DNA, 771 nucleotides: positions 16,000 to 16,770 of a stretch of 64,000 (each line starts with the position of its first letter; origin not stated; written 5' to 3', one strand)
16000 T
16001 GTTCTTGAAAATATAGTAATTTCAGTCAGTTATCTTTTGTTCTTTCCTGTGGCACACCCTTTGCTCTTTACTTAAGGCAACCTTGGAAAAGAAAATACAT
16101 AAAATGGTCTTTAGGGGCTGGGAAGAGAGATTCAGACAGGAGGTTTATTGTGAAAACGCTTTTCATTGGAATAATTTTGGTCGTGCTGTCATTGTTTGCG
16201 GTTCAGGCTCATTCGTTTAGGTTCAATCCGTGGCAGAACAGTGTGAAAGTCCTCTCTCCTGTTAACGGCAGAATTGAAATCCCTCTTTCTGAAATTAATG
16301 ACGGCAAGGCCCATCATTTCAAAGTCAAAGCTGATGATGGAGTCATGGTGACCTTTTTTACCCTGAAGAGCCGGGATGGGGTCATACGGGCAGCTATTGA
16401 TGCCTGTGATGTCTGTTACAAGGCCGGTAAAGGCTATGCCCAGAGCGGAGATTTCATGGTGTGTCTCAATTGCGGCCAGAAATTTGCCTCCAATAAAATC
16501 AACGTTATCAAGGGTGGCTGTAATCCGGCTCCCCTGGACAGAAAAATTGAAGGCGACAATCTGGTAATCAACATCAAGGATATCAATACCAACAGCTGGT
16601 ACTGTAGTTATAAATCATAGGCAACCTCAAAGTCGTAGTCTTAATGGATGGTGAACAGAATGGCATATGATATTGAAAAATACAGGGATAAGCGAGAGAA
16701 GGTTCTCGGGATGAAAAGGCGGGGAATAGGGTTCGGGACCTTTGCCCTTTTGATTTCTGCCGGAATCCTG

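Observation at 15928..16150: Textbook sigma-54 promoter with a tandem palindromic upstream site in front of the DUF2318/ABC operon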

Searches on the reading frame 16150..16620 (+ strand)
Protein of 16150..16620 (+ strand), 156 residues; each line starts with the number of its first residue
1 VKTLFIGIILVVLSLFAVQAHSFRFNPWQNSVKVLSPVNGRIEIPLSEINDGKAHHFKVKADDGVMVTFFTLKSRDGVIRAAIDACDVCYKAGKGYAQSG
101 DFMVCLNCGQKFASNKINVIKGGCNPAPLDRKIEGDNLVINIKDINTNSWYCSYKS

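Call 3: search_protein_families(library=pfam, proteins=[window:16150-16620:+])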
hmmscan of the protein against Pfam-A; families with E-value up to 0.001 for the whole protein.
window:16150-16620:+ (156 aa): 1 family
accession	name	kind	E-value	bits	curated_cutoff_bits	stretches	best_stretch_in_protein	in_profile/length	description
PF10080.14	FtrD-like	-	6.1e-30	103.8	26.3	1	49-148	1-97/101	Membrane iron-sulfur containing protein FtrD-like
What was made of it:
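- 16150..16620 (+): First gene of the operon. It encodes a secreted DUF2318/FtrD-like protein of 156 aa with a signal peptide and two CxxC motifs (CDVC, CLNC). GTG start; AGGAGG at 16138-16143. Pfam PF10080, 103.8 bits (call 3).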

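Call 9: find_homologous_proteins(query=window:16150-16620:+)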
Query window:16150-16620:+ (156 aa): 1988 proteins with E <= 0.001 among 2011 candidates; the best 120 are listed.
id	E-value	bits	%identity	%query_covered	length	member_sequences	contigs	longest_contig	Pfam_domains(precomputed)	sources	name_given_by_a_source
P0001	2.2e-101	354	100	100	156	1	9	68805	PF10080.15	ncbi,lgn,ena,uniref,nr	ncbi:MAG: DUF2318 domain-containing protein [Desulfobulbaceae bacterium]|uniref:DUF2318 domain-conta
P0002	2.9e-87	308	83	99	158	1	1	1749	PF10080.15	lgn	-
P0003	2.2e-86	306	84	99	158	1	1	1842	PF10080.15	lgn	-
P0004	2.3e-86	306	85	99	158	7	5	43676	PF10080.15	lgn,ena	-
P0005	1.1e-85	303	83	99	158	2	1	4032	PF10080.15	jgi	jgi:uncharacterized membrane protein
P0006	1.4e-84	300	83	99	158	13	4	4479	PF10080.15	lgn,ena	-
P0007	8.5e-84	297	81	99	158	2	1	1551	PF10080.15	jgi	-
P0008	2.1e-80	286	80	99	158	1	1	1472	PF10080.15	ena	-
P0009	5.8e-70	252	70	98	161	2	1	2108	PF10080.15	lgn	-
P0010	1.4e-69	251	70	94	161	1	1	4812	PF10080.15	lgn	-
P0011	8.2e-68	245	68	94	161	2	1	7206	PF10080.15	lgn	-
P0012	1.3e-66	241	69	94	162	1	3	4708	PF10080.15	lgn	-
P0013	6.4e-66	239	65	100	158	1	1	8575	PF10080.15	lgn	-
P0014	1.2e-65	238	74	85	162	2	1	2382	PF10080.15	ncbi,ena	-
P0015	1.7e-65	238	67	94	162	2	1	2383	PF10080.15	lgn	-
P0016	3.2e-65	237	65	97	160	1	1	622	PF10080.15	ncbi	-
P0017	5.1e-65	236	74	86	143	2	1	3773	PF10080.15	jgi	-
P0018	5.4e-65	236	65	99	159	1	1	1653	PF10080.15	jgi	jgi:uncharacterized membrane protein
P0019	5.7e-65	236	66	99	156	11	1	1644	PF10080.15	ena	-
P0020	5.8e-65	236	77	81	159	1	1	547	PF10080.15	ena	-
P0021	9.5e-65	235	66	99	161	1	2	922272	PF10080.15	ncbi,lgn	-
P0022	1.1e-64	235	68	95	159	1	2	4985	PF10080.15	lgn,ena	-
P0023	2.9e-64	234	65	99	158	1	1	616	PF10080.15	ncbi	-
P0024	4.2e-64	233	65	99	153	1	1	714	PF10080.15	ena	-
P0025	4.4e-64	233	66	97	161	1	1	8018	PF10080.15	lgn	-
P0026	5.4e-64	233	65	98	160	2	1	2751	PF10080.15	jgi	jgi:uncharacterized membrane protein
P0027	8.6e-64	232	64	99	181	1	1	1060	PF10080.15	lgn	-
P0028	1.1e-63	232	66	98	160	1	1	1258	PF10080.15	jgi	jgi:uncharacterized membrane protein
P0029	1.1e-63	232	70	86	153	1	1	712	PF10080.15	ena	-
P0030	2.5e-63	231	68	99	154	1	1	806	PF10080.15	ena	-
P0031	2.6e-63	231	65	99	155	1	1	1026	PF10080.15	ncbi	-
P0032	2.8e-63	231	64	97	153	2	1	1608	PF10080.15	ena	-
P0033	3.6e-63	230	66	95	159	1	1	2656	PF10080.15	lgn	-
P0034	4.5e-63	230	81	76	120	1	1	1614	PF10080.15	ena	-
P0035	6.6e-63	229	64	98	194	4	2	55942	PF10080.15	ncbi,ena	-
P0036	1.5e-62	228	68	99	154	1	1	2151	PF10080.15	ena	-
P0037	1.5e-62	228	67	96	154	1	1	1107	PF10080.15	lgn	-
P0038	1.5e-62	228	66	96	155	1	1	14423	PF10080.15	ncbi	-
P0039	1.6e-62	228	64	99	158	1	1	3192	PF10080.15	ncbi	-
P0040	1.8e-62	228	66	98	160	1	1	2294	PF10080.15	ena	-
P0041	2.0e-62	228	63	99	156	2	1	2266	PF10080.15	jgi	jgi:uncharacterized membrane protein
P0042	2.0e-62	228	65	96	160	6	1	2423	PF10080.15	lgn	-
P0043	2.1e-62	228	65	95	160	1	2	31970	PF10080.15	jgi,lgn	-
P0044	2.1e-62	228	68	90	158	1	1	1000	PF10080.15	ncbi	-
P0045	2.6e-62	227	63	99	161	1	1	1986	PF10080.15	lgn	-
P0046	3.1e-62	227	66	94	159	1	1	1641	PF10080.15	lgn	-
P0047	3.1e-62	227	65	100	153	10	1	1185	PF10080.15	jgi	jgi:uncharacterized membrane protein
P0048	3.7e-62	227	67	96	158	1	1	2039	PF10080.15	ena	-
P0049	3.9e-62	227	68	99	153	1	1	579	PF10080.15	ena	-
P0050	5.3e-62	226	62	99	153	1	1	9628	PF10080.15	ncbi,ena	-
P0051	6.4e-62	226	73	82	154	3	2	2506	PF10080.15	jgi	jgi:uncharacterized membrane protein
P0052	6.8e-62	226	63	96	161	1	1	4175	PF10080.15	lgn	-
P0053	7.5e-62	226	74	82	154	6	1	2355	PF10080.15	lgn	-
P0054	8.5e-62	226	67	96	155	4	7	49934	PF10080.15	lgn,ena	-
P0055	1.0e-61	225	71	85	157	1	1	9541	PF10080.15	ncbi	-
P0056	1.1e-61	225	62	99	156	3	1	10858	PF10080.15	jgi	jgi:uncharacterized membrane protein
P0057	1.1e-61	225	65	94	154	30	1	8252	PF10080.15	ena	-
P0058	1.1e-61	225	62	99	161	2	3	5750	PF10080.15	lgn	-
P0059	1.4e-61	225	70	86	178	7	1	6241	PF10080.15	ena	-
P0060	1.6e-61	225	63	97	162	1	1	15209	PF10080.15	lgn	-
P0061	1.8e-61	225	62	99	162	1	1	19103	PF10080.15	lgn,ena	-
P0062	1.8e-61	225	63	99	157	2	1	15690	PF10080.15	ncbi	-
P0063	1.9e-61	225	74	78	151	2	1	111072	PF10080.15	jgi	jgi:uncharacterized membrane protein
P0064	2.3e-61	224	64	95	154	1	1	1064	PF10080.15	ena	-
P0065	2.7e-61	224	64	95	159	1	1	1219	PF10080.15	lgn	-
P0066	3.0e-61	224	63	96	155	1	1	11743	PF10080.15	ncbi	ncbi:MAG: DUF2318 domain-containing protein [Desulfurivibrionaceae bacterium]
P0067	3.0e-61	224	76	79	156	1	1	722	PF10080.15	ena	-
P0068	3.2e-61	224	74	82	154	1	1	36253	PF10080.15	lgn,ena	-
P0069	3.8e-61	224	72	83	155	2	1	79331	PF10080.15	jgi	-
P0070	4.3e-61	223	65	96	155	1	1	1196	PF10080.15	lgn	-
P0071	4.6e-61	223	65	99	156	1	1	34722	PF10080.15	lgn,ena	-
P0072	4.8e-61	223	68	92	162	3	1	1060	PF10080.15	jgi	jgi:uncharacterized membrane protein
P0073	4.8e-61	223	69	83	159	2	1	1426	PF10080.15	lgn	-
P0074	6.5e-61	223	63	99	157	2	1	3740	PF10080.15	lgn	-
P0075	6.7e-61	223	76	78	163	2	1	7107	PF10080.15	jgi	-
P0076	6.9e-61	223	62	99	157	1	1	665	PF10080.15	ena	-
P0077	7.3e-61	223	77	78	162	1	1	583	PF10080.15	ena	-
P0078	7.9e-61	223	70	84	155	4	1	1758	PF10080.15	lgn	-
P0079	8.4e-61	222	67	85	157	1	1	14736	PF10080.15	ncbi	-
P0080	8.8e-61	222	75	78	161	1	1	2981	PF10080.15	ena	-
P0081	9.0e-61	222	75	78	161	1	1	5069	PF10080.15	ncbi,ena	-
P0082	1.1e-60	222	71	80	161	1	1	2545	PF10080.15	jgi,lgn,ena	-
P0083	1.2e-60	222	68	95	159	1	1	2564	PF10080.15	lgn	-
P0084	1.2e-60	222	75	78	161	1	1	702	PF10080.15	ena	-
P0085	1.3e-60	222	65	98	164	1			PF10080.15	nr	nr:DUF2318 domain-containing protein [Desulfobulbaceae bacterium]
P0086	1.4e-60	222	75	78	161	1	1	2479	PF10080.15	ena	-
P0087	1.4e-60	222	75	78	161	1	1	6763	PF10080.15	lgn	-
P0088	1.4e-60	222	68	90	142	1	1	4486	PF10080.15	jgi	jgi:uncharacterized membrane protein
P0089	1.5e-60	222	64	95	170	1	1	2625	PF10080.15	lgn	-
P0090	1.5e-60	222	74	82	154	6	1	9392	PF10080.15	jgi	jgi:uncharacterized membrane protein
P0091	1.6e-60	222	72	82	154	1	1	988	PF10080.15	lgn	-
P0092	1.8e-60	221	74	79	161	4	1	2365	PF10080.15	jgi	jgi:uncharacterized membrane protein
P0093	1.8e-60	221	61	99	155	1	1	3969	PF10080.15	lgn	-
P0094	1.9e-60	221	62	99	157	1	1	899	PF10080.15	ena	-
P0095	2.0e-60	221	75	78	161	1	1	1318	PF10080.15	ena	-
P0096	2.0e-60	221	73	82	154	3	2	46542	PF10080.15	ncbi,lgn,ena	-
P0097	2.6e-60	221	75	78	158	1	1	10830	PF10080.15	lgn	-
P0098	2.6e-60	221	66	84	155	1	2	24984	PF10080.15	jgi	-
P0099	2.7e-60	221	74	78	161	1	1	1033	PF10080.15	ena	-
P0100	2.7e-60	221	75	78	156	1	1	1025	PF10080.15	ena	-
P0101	2.8e-60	221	63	98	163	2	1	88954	PF10080.15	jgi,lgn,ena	-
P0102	2.8e-60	221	58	99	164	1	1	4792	PF10080.15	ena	-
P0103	2.9e-60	221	73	82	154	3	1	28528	PF10080.15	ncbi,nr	ncbi:MAG: DUF2318 domain-containing protein [Proteobacteria bacterium]|nr:DUF2318 domain-containing 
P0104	2.9e-60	221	69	84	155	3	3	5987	PF10080.15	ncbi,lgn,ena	-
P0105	3.3e-60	221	73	82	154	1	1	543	PF10080.15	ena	-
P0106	3.3e-60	221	74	78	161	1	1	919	PF10080.15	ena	-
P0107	3.4e-60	221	64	99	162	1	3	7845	PF10080.15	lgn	-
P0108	3.4e-60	220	63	96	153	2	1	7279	PF10080.15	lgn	-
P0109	3.4e-60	220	65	99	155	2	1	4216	PF10080.15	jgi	jgi:uncharacterized membrane protein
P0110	3.6e-60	220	63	97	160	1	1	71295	PF10080.15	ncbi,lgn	ncbi:MAG: DUF2318 domain-containing protein [Thermodesulfobacteriota bacterium]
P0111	3.8e-60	220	73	78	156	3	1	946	PF10080.15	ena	-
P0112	4.1e-60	220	61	98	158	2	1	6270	PF10080.15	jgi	-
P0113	4.3e-60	220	71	85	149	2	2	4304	PF10080.15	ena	-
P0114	4.5e-60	220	63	100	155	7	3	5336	PF10080.15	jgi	-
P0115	4.6e-60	220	63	95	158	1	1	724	PF10080.15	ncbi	-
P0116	4.7e-60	220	62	99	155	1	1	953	PF10080.15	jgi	jgi:uncharacterized membrane protein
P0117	4.8e-60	220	78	78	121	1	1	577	PF10080.15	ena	-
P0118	5.0e-60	220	64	95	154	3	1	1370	PF10080.15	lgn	-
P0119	5.4e-60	220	63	99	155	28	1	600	PF10080.15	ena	-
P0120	5.6e-60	220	70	86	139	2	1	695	PF10080.15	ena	-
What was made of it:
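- The source is a metagenome-assembled Desulfobulbaceae genome (call 9).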

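Call 10: find_encoding_contigs(protein=P0004, flank=6000, max_places=3)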
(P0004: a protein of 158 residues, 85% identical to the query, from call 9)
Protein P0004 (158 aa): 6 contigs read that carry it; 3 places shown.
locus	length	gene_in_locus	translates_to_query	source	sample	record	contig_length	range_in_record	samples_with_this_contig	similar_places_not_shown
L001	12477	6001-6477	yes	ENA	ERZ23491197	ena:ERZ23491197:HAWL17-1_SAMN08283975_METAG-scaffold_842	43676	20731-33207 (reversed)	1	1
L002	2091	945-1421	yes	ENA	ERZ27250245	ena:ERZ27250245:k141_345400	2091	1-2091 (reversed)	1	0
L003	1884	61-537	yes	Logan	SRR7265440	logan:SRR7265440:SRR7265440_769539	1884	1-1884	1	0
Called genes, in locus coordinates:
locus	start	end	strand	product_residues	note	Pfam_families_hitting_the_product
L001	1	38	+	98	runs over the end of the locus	-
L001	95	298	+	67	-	-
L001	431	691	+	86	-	-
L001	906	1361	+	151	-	PF09055:Sod_Ni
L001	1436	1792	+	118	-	PF04358:DsrC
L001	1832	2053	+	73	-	-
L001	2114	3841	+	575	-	PF01558:POR, PF01855:POR_N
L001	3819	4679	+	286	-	PF02775:TPP_enzyme_C, PF12367:PFO_beta_C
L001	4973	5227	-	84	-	-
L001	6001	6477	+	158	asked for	PF10080:FtrD-like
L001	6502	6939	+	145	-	-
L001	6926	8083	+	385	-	PF12704:MacB_PCD, PF02687:FtsX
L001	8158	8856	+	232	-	PF00005:ABC_tran, PF02463:SMC_N (weak), PF13304:AAA_21 (weak)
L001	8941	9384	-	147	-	-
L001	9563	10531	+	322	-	-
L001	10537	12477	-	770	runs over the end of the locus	PF00672:HAMP (weak), PF00989:PAS (faint), PF08448:PAS_4 (faint), PF13188:PAS_8 (weak), PF13426:PAS_9, PF00990:GGDEF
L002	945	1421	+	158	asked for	PF10080:FtrD-like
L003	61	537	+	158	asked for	PF10080:FtrD-like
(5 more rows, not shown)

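Call 11: find_encoding_contigs(protein=P0021, flank=6000, max_places=2)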
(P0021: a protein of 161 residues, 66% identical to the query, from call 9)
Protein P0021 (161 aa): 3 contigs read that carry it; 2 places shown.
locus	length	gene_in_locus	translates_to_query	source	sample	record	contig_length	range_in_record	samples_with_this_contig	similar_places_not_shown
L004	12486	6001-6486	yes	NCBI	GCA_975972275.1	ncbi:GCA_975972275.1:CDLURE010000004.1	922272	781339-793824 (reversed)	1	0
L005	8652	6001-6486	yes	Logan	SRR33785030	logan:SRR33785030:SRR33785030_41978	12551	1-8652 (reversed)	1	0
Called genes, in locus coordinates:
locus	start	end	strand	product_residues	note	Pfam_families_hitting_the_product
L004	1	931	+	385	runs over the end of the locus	PF02687:FtsX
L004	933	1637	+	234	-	PF00005:ABC_tran, PF13304:AAA_21 (faint)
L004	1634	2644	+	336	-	-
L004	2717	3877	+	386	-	PF00512:HisKA, PF02518:HATPase_c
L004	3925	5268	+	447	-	PF00004:AAA (faint), PF00072:Response_reg, PF00158:Sigma54_activat, PF01078:Mg_chelatase (faint), PF14532:Sigma54_activ_2, PF07728:AAA_5 (weak), PF25601:AAA_lid_14, PF02954:HTH_8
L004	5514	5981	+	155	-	-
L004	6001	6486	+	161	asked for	PF10080:FtrD-like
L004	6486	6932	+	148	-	-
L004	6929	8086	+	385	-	PF12704:MacB_PCD, PF02687:FtsX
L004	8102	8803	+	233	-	PF02463:SMC_N (weak), PF00005:ABC_tran, PF13304:AAA_21 (faint)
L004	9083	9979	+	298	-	PF12974:Phosphonate-bd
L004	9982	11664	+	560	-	PF00015:MCPsignal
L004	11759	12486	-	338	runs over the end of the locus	PF06574:FAD_syn, PF01687:Flavokinase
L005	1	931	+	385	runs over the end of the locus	PF02687:FtsX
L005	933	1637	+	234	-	PF00005:ABC_tran, PF13304:AAA_21 (faint)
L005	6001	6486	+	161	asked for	PF10080:FtrD-like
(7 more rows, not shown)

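Call 12: find_encoding_contigs(protein=P0063, flank=6000, max_places=2)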
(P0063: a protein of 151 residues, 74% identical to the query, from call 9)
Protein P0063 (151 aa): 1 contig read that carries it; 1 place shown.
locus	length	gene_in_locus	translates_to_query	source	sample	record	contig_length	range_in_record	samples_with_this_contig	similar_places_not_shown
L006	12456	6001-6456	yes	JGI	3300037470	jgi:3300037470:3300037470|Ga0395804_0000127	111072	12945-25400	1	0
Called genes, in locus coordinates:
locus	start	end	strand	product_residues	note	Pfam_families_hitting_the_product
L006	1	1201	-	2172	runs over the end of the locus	PF13620:CarboxypepD_reg, PF13715:CarbopepD_reg_2, PF13620:CarboxypepD_reg, PF13715:CarbopepD_reg_2, PF13620:CarboxypepD_reg, PF13715:CarbopepD_reg_2, PF13620:CarboxypepD_reg, PF13620:CarboxypepD_reg, +13 more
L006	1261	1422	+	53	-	-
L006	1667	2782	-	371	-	PF03773:ArsP_1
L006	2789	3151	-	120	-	PF01022:HTH_5, PF12840:HTH_20 (weak)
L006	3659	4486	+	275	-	PF02518:HATPase_c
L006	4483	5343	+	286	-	PF00590:TP_methylase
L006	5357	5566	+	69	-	-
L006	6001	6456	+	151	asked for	PF10080:FtrD-like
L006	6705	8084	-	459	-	PF22694:CtpB_N-like, PF00595:PDZ, PF13180:PDZ_2, PF17820:PDZ_6, PF03572:Peptidase_S41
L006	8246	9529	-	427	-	PF01551:Peptidase_M23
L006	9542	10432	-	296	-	PF18075:FtsX_ECD, PF02687:FtsX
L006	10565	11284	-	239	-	PF00005:ABC_tran, PF02463:SMC_N (weak), PF13304:AAA_21 (faint)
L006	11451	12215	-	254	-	PF01656:CbiA, PF02374:ArsA_ATPase (weak), PF06564:CBP_BcsQ (weak), PF13614:AAA_31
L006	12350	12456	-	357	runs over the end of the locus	-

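Call 26: search_protein_families(library=pfam, proteins=[L004:5478-5981:+], max_evalue=0.01)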
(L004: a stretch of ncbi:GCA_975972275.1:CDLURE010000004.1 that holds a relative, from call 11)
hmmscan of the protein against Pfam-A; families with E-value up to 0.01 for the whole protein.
L004:5478-5981:+ (167 aa): 1 family
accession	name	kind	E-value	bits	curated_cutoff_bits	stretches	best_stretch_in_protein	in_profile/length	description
PF00403.32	HMA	-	0.0029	18.4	24.8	1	48-106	2-61/62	Heavy-metal-associated domain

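Call 27: search_protein_families(library=ncbifam, proteins=[window:16150-16620:+], max_evalue=0.001)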
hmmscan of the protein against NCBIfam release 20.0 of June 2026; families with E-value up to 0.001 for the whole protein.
window:16150-16620:+ (156 aa): 0 families

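Call 47: find_encoding_contigs(protein=P0069, flank=6000, max_places=1)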
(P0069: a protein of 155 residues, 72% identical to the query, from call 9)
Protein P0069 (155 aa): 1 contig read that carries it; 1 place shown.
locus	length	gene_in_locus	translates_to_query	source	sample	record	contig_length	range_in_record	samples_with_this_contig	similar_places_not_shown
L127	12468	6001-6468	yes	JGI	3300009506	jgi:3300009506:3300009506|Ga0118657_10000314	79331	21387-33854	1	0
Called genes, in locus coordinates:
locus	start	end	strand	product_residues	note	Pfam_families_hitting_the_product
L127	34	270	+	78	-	PF01206:TusA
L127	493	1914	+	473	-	PF03349:Toluene_X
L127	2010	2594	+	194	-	PF02635:DsrE (weak), PF13686:DrsE_2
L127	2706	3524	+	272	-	-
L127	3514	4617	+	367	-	PF00512:HisKA, PF02518:HATPase_c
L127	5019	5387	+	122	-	PF00403:HMA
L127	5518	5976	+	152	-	-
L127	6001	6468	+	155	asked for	PF10080:FtrD-like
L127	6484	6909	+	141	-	-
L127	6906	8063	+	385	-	PF12704:MacB_PCD, PF02687:FtsX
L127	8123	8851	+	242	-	PF00005:ABC_tran, PF02463:SMC_N (weak), PF13304:AAA_21 (faint)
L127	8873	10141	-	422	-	PF07690:MFS_1, PF12832:MFS_1_like (weak), PF11700:ATG22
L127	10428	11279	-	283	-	PF00582:Usp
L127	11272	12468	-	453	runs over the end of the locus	PF01925:TauE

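Call 48: find_encoding_contigs(protein=P0101, flank=6000, max_places=1)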
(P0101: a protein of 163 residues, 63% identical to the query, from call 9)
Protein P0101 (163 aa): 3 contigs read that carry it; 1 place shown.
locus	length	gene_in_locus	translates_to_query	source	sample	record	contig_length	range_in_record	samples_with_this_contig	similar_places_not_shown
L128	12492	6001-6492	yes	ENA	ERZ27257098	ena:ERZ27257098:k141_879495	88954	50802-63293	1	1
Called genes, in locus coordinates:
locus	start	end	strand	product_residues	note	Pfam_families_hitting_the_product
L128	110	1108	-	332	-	PF14237:GYF_2, PF01987:AIM24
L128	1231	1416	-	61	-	-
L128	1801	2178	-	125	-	-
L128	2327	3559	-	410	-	PF13487:HD_5, PF01966:HD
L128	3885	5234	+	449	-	PF00072:Response_reg, PF00158:Sigma54_activat, PF14532:Sigma54_activ_2, PF07728:AAA_5 (weak), PF25601:AAA_lid_14, PF02954:HTH_8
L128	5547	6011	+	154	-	PF00403:HMA (weak)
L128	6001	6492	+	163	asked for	PF10080:FtrD-like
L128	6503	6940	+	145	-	-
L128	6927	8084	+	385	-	PF12704:MacB_PCD, PF02687:FtsX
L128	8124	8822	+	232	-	PF00005:ABC_tran, PF02463:SMC_N (faint), PF13304:AAA_21 (faint)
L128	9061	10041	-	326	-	PF06574:FAD_syn, PF01687:Flavokinase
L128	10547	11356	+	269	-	PF03446:NAD_binding_2 (faint), PF03807:F420_oxidored, PF14748:P5CR_dimer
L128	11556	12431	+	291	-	PF01513:NAD_kinase, PF20143:NAD_kinase_C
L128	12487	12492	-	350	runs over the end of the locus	PF00072:Response_reg, PF01339:CheB_methylest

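Call 49: find_encoding_contigs(protein=P0110, flank=6000, max_places=1)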
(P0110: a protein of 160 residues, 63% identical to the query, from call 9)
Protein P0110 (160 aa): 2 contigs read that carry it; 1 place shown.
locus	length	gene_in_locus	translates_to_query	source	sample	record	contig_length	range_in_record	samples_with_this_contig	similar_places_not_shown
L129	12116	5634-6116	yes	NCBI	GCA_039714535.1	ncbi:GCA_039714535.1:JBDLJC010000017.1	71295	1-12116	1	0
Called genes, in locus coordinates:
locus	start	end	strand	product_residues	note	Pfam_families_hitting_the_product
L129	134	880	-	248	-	PF01209:Ubie_methyltran, PF24675:NpmA (weak), PF13847:Methyltransf_31, PF08241:Methyltransf_11, PF08242:Methyltransf_12, PF13649:Methyltransf_25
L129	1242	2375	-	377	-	PF03773:ArsP_1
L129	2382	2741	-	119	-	PF01022:HTH_5, PF12840:HTH_20 (weak)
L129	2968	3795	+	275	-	PF02518:HATPase_c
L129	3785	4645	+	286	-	PF00590:TP_methylase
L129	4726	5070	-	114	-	-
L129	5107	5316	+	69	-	-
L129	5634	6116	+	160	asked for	PF10080:FtrD-like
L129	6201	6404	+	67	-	PF09851:SHOCT (weak)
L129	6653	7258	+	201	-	PF01728:FtsJ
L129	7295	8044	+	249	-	PF20772:TACO1_YebC_N, PF01709:Transcrip_reg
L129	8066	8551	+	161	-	PF02075:RuvC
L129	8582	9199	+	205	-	PF01330:RuvA_N, PF21176:RecR_HhH (faint), PF00633:HHH (faint), PF14520:HHH_5, PF07499:RuvA_C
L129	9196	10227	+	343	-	PF05496:RuvB_N, PF00004:AAA, PF07728:AAA_5 (weak), PF17864:AAA_lid_4, PF05491:WHD_RuvB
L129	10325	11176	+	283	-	PF02548:Pantoate_transf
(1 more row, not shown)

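Call 50: find_encoding_contigs(protein=P0035, flank=6000, max_places=1)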
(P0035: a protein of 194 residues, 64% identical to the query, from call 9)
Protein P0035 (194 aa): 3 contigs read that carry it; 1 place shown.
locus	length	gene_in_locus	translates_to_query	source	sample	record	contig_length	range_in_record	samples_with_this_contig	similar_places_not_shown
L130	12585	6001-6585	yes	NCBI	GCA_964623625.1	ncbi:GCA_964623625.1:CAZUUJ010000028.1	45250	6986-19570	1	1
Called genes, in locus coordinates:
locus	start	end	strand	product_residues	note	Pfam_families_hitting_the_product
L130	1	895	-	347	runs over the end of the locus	PF00149:Metallophos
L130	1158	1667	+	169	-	PF07603:Lcl_C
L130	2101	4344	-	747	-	PF03190:Thioredox_DsbH, PF13899:Thioredoxin_7, PF13098:Thioredoxin_2 (faint), PF07221:GlcNAc_2-epim (faint), PF07470:Glyco_hydro_88 (faint)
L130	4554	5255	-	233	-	PF07589:PEP_exosort_dom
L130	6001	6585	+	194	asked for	PF10080:FtrD-like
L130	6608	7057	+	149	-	-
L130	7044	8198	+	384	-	PF12704:MacB_PCD, PF02687:FtsX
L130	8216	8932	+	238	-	PF00005:ABC_tran, PF02463:SMC_N (weak), PF13304:AAA_21 (faint)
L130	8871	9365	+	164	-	PF13801:Metal_resist (weak)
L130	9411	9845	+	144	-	PF00034:Cytochrom_C (weak), PF13442:Cytochrome_CBB3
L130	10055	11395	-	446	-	PF00072:Response_reg, PF00004:AAA (faint), PF00158:Sigma54_activat, PF14532:Sigma54_activ_2, PF07724:AAA_2 (weak), PF07728:AAA_5, PF25601:AAA_lid_14, PF02954:HTH_8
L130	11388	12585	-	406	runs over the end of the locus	PF00512:HisKA, PF02518:HATPase_c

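Call 51: find_encoding_contigs(protein=P0054, flank=6000, max_places=1)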
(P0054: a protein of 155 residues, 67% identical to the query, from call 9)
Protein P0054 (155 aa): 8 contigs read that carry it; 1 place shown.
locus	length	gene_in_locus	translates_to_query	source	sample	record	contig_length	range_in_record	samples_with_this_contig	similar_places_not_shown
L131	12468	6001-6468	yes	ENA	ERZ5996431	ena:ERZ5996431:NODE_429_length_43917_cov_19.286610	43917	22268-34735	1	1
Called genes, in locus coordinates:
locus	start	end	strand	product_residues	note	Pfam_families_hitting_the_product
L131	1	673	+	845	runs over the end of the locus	PF07517:SecA_DEAD, PF00270:DEAD (weak), PF01043:SecA_PP_bind, PF21090:P-loop_SecA, PF07516:SecA_SW, PF02810:SEC-C (weak)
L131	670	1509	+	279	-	PF03781:FGE-sulfatase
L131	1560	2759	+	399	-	PF01960:ArgJ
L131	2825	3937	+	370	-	PF00512:HisKA, PF02518:HATPase_c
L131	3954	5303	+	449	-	PF00072:Response_reg, PF00158:Sigma54_activat, PF14532:Sigma54_activ_2, PF07728:AAA_5, PF25601:AAA_lid_14, PF02954:HTH_8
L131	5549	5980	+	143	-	PF00403:HMA (weak)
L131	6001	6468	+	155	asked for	PF10080:FtrD-like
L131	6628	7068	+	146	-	-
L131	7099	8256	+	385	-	PF12704:MacB_PCD, PF02687:FtsX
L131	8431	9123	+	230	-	PF00005:ABC_tran, PF02463:SMC_N (weak), PF13304:AAA_21 (faint)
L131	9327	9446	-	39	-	-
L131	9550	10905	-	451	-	PF18073:Zn_ribbon_LapB, PF03796:DnaB_C (faint), PF06745:ATPase, PF13481:AAA_25, PF23442:DUF7125, PF13541:ChlI, PF05362:Lon_C (weak)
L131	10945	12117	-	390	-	PF04055:Radical_SAM, PF06969:HemN_C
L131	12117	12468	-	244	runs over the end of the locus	PF20582:UPF0758_N, PF04002:RadC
